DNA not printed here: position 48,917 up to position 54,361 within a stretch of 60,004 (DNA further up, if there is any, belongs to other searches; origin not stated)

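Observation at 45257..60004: Candidate undescribed surface-glycoprotein/adhesin module: FHA-sigma54 activator, PMT-like GT-C glycosyltransferase, beta-barrel OMP and three giant Cys-rich lipoprotein paralogs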

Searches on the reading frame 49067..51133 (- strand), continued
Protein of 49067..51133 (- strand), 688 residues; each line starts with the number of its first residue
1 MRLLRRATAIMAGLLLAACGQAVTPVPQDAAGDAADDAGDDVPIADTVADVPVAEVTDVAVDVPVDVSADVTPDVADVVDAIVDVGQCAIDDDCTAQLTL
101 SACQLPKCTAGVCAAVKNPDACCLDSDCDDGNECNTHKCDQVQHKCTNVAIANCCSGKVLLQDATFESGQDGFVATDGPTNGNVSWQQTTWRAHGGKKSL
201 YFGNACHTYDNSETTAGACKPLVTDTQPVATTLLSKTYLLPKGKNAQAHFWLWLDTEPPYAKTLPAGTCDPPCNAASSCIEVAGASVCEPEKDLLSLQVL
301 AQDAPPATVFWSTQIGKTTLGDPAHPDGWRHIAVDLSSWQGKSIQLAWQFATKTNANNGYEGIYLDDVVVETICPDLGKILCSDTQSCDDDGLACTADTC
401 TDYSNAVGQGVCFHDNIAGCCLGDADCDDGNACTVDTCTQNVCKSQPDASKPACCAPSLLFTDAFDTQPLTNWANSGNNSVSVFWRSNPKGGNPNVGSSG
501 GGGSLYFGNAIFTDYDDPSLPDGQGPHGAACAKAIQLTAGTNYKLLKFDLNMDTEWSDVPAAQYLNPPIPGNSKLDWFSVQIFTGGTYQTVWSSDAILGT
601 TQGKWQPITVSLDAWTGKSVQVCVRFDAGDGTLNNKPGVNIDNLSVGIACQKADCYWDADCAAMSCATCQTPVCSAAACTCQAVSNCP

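Call 70: find_encoding_contigs(protein=P0156, flank=10000, max_places=1)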
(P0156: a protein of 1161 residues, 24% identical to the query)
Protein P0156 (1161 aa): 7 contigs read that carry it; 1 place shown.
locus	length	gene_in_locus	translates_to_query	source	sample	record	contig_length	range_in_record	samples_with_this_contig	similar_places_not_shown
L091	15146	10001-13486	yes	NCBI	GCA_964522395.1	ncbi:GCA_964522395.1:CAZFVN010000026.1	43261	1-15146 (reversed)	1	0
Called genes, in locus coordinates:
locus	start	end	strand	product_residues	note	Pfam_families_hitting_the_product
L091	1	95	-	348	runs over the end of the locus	PF04055:Radical_SAM, PF13186:SPASM (weak)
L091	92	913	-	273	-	-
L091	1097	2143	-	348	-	PF21016:RlmN_N (weak), PF04055:Radical_SAM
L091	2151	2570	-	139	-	PF00334:NDK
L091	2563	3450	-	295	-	PF02629:CoA_binding, PF13607:Succ_CoA_lig, PF00549:Ligase_CoA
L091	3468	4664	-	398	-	PF08442:ATP-grasp_2, PF24948:Citrate_synth_N (weak), PF00549:Ligase_CoA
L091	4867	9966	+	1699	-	PF00526:Dicty_CTDC (weak), PF04151:PPC (faint)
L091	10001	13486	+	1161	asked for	PF20773:InhA-like_MAM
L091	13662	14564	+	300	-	-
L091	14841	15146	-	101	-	?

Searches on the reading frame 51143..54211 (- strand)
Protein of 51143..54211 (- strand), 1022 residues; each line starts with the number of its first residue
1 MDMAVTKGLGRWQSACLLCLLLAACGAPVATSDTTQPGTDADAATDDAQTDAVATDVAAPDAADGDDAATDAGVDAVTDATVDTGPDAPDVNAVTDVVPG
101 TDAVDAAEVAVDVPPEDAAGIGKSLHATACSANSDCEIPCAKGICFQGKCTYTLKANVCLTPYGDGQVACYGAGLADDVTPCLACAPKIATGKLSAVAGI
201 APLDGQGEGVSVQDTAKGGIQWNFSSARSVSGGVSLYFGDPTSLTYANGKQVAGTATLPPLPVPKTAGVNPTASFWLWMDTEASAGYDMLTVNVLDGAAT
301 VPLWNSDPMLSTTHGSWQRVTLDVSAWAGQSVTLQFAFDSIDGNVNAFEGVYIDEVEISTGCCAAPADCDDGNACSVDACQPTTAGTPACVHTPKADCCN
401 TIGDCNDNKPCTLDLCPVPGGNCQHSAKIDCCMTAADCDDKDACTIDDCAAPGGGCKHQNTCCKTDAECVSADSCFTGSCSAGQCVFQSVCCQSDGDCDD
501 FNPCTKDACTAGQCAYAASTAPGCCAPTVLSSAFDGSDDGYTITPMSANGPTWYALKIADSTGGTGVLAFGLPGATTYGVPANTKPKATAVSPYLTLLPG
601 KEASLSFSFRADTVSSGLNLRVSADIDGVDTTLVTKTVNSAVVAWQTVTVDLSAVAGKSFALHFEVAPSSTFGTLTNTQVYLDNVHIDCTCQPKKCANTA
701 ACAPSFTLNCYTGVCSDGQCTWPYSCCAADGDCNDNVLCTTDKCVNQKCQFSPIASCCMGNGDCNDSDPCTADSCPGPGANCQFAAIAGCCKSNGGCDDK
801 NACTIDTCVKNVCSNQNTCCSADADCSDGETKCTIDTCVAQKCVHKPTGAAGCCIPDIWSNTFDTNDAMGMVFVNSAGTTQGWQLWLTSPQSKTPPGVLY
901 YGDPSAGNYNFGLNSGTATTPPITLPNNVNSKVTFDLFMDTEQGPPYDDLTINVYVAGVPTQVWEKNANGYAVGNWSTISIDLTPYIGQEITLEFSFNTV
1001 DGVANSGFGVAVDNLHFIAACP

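Call 4: search_protein_families(library=pfam, proteins=[window:51143-54211:-], max_evalue=0.01)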
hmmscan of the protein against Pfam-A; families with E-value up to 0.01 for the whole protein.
window:51143-54211:- (1022 aa): 2 families
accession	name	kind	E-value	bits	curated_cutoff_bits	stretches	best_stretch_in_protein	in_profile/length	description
PF20773.4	InhA-like_MAM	-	1.1e-14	54.8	26.9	2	306-359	112-163/191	Immune inhibitor A-like, MAM domain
PF00526.23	Dicty_CTDC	-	9.3e-09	35.4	27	2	368-394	1-23/24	Dictyostelium (slime mold) repeat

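Call 5: search_protein_families(library=ncbifam, proteins=[window:51143-54211:-], max_evalue=0.01)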
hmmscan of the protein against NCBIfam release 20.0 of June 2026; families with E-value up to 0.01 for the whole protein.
window:51143-54211:- (1022 aa): 1 family
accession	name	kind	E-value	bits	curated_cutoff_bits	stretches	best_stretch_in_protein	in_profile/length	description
NF038128.1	choice_anch_J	domain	6.2e-14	52.5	30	1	540-687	15-162/162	choice-of-anchor J domain-containing protein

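Call 50: search_solved_structures(query=window:51143-54211:-, max_evalue=1)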
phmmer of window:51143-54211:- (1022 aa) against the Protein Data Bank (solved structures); distinct sequences matched with E-value up to 1: 0.
